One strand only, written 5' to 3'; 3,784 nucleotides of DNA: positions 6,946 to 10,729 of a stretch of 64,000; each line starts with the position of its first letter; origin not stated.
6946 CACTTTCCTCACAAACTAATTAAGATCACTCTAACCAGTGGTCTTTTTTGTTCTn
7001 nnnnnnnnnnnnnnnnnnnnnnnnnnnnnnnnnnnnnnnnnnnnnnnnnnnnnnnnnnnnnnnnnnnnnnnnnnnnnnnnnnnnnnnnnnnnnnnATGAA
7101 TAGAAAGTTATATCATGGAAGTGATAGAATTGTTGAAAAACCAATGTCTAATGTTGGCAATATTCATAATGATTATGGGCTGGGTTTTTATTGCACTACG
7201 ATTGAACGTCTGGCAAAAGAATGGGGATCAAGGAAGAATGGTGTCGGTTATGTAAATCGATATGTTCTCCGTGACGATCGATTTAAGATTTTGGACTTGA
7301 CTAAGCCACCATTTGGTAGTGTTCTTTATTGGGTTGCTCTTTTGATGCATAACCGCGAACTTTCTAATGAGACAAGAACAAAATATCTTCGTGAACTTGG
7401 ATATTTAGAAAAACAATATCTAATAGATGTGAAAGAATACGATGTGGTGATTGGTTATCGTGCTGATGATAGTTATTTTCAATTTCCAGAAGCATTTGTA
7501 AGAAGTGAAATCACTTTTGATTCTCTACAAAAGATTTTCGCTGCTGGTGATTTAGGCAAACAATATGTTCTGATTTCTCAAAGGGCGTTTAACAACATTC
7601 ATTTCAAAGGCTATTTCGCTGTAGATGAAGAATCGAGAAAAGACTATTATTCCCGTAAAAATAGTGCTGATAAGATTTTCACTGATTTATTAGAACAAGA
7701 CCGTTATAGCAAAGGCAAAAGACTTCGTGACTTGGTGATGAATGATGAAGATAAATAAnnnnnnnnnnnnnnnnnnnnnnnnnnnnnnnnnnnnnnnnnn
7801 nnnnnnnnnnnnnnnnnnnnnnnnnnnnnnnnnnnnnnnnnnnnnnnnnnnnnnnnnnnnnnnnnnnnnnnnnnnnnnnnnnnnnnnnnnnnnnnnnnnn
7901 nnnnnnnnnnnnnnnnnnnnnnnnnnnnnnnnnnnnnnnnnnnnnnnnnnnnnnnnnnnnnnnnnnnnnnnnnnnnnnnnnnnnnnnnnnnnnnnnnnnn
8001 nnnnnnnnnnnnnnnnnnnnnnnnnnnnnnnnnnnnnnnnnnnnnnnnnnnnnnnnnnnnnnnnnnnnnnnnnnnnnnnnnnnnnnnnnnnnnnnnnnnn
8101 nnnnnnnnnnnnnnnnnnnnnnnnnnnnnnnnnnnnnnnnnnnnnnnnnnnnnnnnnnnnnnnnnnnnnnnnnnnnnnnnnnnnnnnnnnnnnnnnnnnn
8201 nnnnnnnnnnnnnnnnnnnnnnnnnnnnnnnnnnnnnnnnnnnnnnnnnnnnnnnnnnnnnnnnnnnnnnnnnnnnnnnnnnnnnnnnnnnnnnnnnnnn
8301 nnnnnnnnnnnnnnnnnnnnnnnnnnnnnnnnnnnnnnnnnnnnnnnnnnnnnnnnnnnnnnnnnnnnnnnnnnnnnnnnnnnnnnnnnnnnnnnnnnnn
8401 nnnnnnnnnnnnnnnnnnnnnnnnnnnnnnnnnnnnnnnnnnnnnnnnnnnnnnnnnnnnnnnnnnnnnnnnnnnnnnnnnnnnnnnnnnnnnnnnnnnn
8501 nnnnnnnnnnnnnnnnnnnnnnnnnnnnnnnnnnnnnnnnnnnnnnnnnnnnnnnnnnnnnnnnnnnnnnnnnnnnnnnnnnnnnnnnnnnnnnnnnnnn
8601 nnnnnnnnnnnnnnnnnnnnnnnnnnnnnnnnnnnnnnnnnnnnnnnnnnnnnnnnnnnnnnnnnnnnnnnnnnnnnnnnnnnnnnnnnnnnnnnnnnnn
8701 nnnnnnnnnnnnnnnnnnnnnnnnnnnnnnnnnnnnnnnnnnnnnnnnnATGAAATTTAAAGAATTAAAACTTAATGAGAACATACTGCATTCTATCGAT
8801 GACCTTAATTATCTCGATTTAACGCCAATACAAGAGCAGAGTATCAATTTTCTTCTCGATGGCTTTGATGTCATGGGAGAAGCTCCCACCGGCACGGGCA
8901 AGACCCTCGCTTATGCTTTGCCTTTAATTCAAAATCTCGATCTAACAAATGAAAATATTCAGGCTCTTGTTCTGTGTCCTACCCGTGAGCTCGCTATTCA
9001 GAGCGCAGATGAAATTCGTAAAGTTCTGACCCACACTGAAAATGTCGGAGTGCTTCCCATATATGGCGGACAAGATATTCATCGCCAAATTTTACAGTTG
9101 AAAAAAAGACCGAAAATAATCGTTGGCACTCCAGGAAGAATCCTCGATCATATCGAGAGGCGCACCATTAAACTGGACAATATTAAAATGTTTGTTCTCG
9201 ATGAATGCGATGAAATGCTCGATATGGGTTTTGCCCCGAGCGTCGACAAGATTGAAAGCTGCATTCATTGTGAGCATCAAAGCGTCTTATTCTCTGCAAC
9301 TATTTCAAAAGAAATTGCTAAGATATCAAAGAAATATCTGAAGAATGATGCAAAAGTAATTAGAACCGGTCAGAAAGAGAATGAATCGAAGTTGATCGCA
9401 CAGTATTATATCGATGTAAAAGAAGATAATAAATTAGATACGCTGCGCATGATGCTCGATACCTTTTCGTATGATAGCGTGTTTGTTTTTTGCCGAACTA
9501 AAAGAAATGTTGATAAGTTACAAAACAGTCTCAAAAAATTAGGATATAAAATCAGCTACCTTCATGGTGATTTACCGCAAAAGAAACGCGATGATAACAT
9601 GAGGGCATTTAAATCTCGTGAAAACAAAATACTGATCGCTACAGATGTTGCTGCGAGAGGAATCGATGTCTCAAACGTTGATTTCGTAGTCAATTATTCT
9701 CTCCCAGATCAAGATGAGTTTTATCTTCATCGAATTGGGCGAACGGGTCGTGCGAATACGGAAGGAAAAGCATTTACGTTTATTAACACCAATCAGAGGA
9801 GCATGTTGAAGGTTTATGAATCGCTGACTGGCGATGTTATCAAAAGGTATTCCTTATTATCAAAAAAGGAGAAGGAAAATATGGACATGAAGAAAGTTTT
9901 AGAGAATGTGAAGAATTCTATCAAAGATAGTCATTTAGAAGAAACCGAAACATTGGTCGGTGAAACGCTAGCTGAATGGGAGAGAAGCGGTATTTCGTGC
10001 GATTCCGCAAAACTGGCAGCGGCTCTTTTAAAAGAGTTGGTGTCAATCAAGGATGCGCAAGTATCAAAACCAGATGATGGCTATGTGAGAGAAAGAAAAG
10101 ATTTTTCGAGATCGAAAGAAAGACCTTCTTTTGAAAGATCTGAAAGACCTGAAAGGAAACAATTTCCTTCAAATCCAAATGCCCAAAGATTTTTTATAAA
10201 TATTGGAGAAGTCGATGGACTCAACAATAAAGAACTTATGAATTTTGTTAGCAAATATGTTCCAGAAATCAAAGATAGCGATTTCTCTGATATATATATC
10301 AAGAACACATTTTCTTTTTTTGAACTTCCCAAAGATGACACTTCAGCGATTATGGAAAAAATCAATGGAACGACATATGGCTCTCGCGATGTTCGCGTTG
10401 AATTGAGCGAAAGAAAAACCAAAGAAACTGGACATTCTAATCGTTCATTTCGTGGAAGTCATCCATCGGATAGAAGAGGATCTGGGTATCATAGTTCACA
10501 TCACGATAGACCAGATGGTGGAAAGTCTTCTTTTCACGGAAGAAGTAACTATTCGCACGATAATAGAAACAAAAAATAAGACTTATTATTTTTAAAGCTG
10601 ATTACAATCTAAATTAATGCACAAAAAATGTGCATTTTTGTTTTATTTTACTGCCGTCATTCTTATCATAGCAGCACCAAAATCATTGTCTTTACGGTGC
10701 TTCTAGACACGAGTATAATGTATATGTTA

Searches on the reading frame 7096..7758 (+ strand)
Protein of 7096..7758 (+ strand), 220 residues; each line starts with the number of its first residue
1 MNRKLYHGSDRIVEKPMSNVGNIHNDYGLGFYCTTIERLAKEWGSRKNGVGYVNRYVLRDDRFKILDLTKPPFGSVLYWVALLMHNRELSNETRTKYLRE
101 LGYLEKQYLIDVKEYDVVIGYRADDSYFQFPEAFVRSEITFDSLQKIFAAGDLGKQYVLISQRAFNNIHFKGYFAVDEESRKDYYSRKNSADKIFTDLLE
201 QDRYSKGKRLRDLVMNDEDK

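Call 55: search_protein_families(library=pfam, proteins=[window:7096-7758:+], max_evalue=0.00001)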
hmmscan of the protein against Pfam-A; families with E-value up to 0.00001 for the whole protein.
window:7096-7758:+ (220 aa): 1 family
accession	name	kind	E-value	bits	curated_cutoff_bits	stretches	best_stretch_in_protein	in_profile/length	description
PF13151.12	DUF3990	-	2.8e-35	121.7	32.2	1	4-170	2-152/152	Protein of unknown function (DUF3990)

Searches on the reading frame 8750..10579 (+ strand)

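Call 55: search_protein_families(library=pfam, proteins=[window:8750-10579:+], max_evalue=0.00001)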
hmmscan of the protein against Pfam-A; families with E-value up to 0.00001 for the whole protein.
window:8750-10579:+ (609 aa): 4 families
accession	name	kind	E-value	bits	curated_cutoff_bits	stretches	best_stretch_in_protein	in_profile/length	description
PF00270.35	DEAD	-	2.1e-48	164.6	26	1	25-191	1-166/167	DEAD/DEAH box helicase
PF00271.37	Helicase_C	-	2.3e-33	115.2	23.5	1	228-336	2-110/110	Helicase conserved C-terminal domain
PF03880.21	DbpA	-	3.7e-14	53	25.6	1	480-551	1-71/72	DbpA RNA binding domain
PF04851.21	ResIII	-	1.6e-10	41.6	22.5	1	25-185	5-162/164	Type III restriction enzyme, res subunit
